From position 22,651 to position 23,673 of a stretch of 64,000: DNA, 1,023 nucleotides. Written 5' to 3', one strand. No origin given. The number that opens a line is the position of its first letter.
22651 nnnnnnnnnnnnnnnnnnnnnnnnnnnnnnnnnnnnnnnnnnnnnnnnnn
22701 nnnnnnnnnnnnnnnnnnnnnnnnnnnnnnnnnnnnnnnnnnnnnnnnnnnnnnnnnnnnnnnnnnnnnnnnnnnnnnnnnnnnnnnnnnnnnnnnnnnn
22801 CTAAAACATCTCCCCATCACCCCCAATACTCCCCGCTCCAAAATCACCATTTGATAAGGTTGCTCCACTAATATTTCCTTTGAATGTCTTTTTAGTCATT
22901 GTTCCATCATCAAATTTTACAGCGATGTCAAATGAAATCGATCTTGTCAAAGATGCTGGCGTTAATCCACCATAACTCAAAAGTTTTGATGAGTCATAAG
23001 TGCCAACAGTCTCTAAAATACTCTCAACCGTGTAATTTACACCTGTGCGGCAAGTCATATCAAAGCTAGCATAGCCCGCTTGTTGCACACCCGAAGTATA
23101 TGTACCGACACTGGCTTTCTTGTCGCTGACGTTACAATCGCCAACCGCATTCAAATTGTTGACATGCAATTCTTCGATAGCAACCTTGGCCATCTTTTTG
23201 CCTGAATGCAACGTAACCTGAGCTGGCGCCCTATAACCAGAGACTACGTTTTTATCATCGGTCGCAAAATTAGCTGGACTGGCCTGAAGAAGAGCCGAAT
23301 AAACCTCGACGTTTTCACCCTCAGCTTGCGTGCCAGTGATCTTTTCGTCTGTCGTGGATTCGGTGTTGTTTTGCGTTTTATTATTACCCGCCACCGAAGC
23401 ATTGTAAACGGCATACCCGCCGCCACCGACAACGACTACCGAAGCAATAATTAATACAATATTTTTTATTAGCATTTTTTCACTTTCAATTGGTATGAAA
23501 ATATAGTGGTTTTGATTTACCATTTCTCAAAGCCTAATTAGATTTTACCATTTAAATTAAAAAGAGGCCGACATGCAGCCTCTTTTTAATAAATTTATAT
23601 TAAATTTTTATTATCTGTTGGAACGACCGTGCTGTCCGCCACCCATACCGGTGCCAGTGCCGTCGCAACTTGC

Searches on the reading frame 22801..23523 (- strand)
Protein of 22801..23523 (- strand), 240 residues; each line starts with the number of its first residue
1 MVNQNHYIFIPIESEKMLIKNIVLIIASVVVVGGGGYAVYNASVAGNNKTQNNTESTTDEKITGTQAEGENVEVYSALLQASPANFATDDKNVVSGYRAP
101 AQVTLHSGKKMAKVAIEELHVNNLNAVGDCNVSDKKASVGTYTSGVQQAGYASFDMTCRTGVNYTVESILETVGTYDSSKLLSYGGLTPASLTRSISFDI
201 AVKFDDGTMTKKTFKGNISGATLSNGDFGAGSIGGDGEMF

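Call 3: search_protein_families(library=pfam, proteins=[window:22801-23523:-], max_evalue=0.1)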
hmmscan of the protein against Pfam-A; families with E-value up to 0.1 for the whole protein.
window:22801-23523:- (240 aa): 2 families
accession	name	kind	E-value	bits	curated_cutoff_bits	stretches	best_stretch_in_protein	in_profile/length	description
PF12685.13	SpoIIIAH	-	0.039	14.3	30.6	1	20-98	1-88/191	SpoIIIAH-like protein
PF23158.1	DUF7056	-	0.072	13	27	0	65-83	3-21/54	Domain of unknown function (DUF7056)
